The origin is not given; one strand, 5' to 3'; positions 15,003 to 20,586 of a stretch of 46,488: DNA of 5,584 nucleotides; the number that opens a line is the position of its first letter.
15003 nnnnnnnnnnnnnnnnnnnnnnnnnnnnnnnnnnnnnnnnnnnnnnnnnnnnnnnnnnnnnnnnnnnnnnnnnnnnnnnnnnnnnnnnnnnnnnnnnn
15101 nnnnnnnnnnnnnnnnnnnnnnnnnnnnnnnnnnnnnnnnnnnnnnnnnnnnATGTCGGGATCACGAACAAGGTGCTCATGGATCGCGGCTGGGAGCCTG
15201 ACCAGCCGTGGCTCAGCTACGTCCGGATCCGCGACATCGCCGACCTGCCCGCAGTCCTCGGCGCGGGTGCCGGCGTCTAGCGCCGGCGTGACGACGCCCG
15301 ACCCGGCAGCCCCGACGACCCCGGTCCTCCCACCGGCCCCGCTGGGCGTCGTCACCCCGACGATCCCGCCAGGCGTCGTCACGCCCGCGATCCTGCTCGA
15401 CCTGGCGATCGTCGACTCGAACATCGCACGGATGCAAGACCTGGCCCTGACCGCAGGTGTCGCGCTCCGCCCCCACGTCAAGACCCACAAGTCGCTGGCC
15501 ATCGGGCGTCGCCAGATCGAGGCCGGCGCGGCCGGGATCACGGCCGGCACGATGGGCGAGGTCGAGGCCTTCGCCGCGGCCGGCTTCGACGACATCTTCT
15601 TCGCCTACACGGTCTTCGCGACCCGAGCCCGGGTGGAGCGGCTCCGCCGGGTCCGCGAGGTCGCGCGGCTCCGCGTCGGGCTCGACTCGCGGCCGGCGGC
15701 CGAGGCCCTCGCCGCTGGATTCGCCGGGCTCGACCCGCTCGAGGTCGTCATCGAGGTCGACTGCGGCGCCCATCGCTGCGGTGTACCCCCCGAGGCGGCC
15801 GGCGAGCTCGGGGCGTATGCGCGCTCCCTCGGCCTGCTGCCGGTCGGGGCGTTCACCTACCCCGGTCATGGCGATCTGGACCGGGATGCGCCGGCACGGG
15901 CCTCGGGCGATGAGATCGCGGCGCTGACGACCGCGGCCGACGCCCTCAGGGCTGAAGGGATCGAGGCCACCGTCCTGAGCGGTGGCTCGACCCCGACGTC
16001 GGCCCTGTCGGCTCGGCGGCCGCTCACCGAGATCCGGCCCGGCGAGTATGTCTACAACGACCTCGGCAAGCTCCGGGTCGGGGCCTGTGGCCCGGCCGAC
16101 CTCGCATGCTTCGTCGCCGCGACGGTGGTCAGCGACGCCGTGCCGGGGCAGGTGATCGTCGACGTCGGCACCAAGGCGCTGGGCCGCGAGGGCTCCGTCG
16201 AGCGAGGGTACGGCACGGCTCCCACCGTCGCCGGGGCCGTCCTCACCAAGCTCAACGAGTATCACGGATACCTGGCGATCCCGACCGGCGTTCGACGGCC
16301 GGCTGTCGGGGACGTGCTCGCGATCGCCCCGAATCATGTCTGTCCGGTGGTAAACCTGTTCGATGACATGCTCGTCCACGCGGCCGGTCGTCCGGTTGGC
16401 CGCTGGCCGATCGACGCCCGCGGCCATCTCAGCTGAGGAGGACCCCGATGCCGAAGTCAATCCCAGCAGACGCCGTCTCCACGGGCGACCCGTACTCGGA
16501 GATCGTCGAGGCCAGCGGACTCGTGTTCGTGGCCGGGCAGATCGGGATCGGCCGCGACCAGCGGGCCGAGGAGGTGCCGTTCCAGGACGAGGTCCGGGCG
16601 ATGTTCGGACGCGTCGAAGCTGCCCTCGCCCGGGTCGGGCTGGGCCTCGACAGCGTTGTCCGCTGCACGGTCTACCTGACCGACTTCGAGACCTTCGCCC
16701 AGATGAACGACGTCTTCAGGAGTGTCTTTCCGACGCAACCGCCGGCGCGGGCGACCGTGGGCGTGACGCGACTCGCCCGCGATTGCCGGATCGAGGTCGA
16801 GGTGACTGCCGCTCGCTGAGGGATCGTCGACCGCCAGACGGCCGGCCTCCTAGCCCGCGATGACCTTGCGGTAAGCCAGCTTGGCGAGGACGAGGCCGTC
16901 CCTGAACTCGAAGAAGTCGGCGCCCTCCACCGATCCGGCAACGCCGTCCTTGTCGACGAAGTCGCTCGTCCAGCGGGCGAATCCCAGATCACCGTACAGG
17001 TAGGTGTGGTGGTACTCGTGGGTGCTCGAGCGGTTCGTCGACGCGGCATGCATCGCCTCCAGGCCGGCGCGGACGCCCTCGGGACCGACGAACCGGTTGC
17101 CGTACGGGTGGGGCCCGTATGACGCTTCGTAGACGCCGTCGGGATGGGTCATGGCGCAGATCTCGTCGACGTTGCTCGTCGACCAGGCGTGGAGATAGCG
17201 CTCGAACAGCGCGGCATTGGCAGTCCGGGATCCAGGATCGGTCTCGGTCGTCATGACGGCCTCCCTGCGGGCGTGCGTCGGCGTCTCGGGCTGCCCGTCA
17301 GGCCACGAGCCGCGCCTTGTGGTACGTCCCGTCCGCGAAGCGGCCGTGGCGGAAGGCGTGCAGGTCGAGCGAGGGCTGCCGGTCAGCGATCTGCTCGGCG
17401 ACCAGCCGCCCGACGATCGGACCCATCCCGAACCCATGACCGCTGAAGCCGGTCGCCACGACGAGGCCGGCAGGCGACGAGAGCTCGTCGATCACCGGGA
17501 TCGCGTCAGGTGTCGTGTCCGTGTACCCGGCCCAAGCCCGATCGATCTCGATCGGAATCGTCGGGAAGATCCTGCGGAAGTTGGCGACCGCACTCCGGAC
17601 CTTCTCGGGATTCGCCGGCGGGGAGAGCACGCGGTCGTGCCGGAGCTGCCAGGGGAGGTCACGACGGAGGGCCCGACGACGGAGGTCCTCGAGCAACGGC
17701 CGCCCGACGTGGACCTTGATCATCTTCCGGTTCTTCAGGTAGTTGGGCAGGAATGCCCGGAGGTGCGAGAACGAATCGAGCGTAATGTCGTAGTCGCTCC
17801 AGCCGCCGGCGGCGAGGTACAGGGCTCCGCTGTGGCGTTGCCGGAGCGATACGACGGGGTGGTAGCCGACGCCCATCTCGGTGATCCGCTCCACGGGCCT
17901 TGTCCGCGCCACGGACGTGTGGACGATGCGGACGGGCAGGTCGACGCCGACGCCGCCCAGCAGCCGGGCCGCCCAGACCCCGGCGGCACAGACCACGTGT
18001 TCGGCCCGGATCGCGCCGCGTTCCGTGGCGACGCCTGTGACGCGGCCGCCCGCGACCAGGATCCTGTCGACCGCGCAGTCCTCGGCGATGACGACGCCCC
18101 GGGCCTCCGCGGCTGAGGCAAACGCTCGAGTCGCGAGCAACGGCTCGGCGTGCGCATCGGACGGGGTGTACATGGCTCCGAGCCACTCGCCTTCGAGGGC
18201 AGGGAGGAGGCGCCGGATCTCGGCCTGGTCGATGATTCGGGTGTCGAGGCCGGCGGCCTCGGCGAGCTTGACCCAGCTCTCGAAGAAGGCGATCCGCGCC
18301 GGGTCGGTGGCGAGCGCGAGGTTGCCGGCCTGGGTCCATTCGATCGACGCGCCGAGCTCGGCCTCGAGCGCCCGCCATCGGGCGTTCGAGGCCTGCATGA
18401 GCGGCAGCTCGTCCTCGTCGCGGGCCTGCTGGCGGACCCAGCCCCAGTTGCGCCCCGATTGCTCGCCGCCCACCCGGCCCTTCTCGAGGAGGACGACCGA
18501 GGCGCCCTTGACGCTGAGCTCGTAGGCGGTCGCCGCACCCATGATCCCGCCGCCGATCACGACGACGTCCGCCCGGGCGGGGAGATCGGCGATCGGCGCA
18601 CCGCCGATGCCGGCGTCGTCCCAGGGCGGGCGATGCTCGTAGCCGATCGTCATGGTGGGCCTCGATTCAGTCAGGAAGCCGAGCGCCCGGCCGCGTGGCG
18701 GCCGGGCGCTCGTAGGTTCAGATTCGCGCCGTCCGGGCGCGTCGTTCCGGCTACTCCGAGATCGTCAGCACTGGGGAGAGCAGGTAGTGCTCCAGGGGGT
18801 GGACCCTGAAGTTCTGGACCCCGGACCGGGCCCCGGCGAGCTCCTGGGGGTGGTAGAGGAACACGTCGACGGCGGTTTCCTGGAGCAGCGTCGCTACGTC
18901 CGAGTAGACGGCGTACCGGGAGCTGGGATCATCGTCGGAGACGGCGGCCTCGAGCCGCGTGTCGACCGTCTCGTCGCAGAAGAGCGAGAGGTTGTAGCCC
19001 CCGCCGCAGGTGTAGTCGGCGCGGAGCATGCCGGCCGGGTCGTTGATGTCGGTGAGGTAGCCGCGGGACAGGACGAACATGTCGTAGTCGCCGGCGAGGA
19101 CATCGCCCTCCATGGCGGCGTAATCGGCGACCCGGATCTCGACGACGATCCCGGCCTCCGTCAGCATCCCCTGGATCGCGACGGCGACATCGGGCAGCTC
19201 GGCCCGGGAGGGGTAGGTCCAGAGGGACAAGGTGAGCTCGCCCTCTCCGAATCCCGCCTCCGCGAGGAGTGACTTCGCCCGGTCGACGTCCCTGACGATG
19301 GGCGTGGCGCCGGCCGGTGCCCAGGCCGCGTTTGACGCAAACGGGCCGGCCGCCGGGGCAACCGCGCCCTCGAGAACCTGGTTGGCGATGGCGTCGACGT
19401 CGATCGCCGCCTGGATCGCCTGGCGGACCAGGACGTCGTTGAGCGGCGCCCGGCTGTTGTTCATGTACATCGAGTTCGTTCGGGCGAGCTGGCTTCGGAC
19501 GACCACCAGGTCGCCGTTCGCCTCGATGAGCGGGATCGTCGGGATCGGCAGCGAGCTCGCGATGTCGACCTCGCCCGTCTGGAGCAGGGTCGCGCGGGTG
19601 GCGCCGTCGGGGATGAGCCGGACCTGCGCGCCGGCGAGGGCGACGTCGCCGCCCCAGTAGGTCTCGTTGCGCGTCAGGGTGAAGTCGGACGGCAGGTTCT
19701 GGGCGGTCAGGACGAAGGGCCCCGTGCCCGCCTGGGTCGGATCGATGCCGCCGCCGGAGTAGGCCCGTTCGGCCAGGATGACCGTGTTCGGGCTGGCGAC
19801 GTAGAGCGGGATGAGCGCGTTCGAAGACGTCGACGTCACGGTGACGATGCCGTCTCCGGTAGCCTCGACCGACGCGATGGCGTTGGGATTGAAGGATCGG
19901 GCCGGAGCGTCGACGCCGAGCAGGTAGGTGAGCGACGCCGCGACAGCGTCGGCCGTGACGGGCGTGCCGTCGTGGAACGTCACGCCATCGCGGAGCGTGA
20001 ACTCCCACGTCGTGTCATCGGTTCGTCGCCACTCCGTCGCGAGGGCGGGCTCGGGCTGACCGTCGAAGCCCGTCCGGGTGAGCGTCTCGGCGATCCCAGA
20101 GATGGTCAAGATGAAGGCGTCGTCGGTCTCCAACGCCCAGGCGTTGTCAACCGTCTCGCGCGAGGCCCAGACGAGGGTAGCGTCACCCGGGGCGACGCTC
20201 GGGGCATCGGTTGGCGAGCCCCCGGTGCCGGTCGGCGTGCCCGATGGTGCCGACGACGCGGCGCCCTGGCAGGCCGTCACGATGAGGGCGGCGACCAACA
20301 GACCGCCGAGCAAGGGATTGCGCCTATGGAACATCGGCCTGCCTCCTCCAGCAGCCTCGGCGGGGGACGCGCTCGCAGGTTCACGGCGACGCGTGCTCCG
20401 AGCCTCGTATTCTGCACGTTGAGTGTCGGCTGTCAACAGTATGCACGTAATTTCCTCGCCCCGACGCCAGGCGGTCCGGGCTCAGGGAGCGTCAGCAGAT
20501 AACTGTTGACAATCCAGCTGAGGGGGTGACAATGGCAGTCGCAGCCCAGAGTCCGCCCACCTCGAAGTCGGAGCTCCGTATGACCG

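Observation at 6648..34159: One 10-12-bp element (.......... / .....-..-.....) marks about nine sites, nearly all at promoters, across 28 kb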

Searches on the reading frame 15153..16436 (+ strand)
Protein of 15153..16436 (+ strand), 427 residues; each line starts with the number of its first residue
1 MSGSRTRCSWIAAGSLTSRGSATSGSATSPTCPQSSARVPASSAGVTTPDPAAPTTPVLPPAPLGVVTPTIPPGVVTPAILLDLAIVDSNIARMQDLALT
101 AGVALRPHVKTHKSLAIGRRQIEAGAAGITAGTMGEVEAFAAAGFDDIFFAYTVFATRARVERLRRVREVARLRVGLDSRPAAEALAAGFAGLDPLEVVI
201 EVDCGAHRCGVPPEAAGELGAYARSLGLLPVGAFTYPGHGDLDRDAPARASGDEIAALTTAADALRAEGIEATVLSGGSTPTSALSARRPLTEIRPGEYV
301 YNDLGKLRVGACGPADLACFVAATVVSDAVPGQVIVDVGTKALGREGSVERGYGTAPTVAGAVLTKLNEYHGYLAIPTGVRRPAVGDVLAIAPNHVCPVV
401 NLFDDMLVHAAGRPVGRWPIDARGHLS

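Call 6: search_protein_families(library=pfam, proteins=[window:15153-16436:+])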
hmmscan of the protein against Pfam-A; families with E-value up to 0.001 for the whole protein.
window:15153-16436:+ (427 aa): 2 families
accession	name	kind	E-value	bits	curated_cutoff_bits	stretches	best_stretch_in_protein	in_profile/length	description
PF01168.26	Ala_racemase_N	-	1e-21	78.1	24.1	1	83-301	2-216/220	Alanine racemase, N-terminal domain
PF14031.13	D-ser_dehydrat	-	6.8e-21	75.2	22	1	318-408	1-96/97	Putative serine dehydratase domain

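Call 21: search_protein_families(library=ncbifam, proteins=[window:15153-16436:+], max_evalue=0.00001)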
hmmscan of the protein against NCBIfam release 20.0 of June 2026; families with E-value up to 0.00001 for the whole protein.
window:15153-16436:+ (427 aa): 1 family
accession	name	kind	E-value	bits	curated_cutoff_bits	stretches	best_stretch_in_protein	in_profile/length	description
NF045642.2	HdxyAspAldBhcC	equivalog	1.3e-39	136.4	690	1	75-425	27-385/387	3-hydroxy-D-aspartate aldolase BhcC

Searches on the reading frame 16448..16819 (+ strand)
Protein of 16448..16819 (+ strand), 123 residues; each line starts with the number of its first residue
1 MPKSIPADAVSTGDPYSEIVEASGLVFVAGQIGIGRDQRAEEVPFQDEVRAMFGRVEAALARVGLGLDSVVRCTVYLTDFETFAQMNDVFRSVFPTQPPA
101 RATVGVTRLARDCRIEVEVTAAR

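Call 13: search_protein_families(library=pfam, proteins=[window:16448-16819:+])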
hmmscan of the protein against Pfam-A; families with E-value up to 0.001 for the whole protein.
window:16448-16819:+ (123 aa): 1 family
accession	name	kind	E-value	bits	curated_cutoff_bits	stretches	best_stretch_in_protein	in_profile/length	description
PF01042.26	Ribonuc_L-PSP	-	1.2e-27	96.8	27.3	1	9-122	4-120/121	Endoribonuclease L-PSP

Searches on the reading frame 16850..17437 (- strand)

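Call 6: search_protein_families(library=pfam, proteins=[window:16850-17437:-])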
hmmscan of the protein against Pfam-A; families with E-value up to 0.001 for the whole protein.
window:16850-17437:- (195 aa): 1 family
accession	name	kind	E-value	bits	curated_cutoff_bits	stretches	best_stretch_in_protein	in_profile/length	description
PF12680.13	SnoaL_2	-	1.3e-16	61.5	27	1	79-183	2-99/102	SnoaL-like domain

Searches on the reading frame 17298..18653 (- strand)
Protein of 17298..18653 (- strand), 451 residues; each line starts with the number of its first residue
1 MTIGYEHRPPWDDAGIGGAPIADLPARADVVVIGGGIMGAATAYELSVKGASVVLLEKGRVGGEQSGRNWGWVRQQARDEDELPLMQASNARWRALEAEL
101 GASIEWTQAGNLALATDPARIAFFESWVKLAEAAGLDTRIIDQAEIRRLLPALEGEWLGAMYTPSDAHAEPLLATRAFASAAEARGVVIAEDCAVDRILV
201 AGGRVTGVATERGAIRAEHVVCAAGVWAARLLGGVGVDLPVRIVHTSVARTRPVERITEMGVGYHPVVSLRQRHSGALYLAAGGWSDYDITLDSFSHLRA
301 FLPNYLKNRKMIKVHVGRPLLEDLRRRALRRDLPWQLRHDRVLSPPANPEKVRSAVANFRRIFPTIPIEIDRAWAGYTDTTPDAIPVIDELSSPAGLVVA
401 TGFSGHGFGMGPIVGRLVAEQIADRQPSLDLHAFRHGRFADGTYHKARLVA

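Call 6: search_protein_families(library=pfam, proteins=[window:17298-18653:-])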
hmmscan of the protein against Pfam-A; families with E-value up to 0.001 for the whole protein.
window:17298-18653:- (451 aa): 8 families
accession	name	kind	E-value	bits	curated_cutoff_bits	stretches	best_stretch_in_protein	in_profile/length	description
PF01266.30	DAO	-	1.3e-76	258.9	27.9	1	29-420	1-352/353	FAD dependent oxidoreductase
PF00890.30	FAD_binding_2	-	7.9e-08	32.3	20.4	1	29-229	1-206/414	FAD binding domain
PF13450.12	NAD_binding_8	-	2.9e-06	27.9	21.9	1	32-63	1-33/68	NAD(P)-binding Rossmann-like domain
PF03486.20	HI0933_like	-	6e-06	26.3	50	0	29-61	2-34/244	HI0933-like protein Rossmann domain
PF12831.13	FAD_oxidored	-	2.2e-05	24.4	27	1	29-221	1-141/416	FAD dependent oxidoreductase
PF13738.12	Pyr_redox_3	-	5.4e-05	23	30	0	31-62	1-33/305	Pyridine nucleotide-disulphide oxidoreductase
PF07992.20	Pyr_redox_2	-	0.00027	20.9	26.1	0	29-61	2-34/291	Pyridine nucleotide-disulphide oxidoreductase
PF01134.28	GIDA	-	0.00083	19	22.1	0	29-56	1-28/391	Glucose inhibited division protein A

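Call 21: search_protein_families(library=ncbifam, proteins=[window:17298-18653:-], max_evalue=0.00001)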
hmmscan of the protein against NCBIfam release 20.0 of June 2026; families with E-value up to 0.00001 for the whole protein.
window:17298-18653:- (451 aa): 22 families
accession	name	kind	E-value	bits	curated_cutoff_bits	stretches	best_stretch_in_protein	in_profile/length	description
TIGR02352.1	thiamin_ThiO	equivalog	2.1e-40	138.9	250.8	1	30-251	1-234/351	glycine oxidase ThiO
NF008425.0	PRK11259.1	equivalog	3.8e-40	138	257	2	27-255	4-230/377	N-methyl-L-tryptophan oxidase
TIGR01373.1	soxB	subfamily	2.9e-35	121.9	529.45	2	27-257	30-269/407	sarcosine oxidase subunit beta family protein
TIGR01377.1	soxA_mon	subfamily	4.1e-34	118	479.65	2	29-256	2-228/381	amino oxidase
NF001933.0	PRK00711.1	subfamily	2.5e-32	112.4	383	2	84-241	110-270/429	D-amino acid dehydrogenase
TIGR03364.1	HpnW_proposed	hypoth_equivalog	8.4e-25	87.6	285.1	1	29-256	2-225/365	TIGR03364 family FAD-dependent oxidoreductase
NF009074.0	PRK12409.1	equivalog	1.5e-20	73.8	494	1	104-238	129-268/410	D-amino acid dehydrogenase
TIGR03377.1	glycerol3P_GlpA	equivalog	1.4e-19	70.1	552.8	1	29-241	1-217/530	anaerobic glycerol-3-phosphate dehydrogenase subunit GlpA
NF050086.1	pipecolate_AmaA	exception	8.7e-19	67.4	600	1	26-74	24-72/425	L-pipecolate oxidase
NF008313.0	PRK11101.1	equivalog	5.6e-18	64.8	425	1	27-231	8-216/548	anaerobic glycerol-3-phosphate dehydrogenase subunit A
NF008726.1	PRK11728.1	equivalog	4.1e-15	55.5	299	1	29-244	2-218/389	L-2-hydroxyglutarate oxidase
TIGR03329.1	Phn_aa_oxid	hypoth_equivalog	1.2e-13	50.6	632.8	1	26-231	23-240/460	putative aminophosphonate oxidoreductase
NF033460.1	glycerol3P_ox_II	equivalog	1.6e-13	50.6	460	1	28-73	2-48/361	type 2 glycerol-3-phosphate oxidase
NF002480.1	PRK01747.1-1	equivalog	8.7e-13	47.5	540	1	26-250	247-472/645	bifunctional tRNA (5-methylaminomethyl-2-thiouridine)(34)-methyltransferase MnmC2/FAD-dependent 5-carboxymethylaminomethyl-2-thiouridine(34)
NF040813.1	pro_dh_Thprot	equivalog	1.1e-12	47.7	600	0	359-435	290-361/362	D-proline dehydrogenase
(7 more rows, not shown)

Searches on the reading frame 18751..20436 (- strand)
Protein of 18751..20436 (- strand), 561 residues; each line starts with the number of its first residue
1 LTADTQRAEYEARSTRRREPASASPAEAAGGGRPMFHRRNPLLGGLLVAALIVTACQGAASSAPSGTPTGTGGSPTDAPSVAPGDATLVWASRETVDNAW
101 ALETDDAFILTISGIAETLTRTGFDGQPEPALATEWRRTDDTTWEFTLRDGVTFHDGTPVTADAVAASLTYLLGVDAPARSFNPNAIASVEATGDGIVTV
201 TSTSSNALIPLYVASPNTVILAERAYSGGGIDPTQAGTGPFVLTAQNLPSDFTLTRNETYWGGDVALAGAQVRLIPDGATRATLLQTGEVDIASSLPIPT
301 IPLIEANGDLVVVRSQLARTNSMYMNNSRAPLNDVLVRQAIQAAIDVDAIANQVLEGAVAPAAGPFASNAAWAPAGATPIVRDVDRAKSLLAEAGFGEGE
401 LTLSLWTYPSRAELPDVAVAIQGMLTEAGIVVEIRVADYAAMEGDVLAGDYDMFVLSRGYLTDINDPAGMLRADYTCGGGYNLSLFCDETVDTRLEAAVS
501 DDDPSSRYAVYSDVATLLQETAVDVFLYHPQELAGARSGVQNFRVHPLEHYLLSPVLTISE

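Call 6: search_protein_families(library=pfam, proteins=[window:18751-20436:-])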
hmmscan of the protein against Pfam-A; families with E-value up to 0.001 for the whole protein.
window:18751-20436:- (561 aa): 1 family
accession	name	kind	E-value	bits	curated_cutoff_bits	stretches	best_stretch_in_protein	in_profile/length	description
PF00496.27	SBP_bac_5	-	8.5e-82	275.6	32.4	1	127-481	1-367/368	Bacterial extracellular solute-binding proteins, family 5 Middle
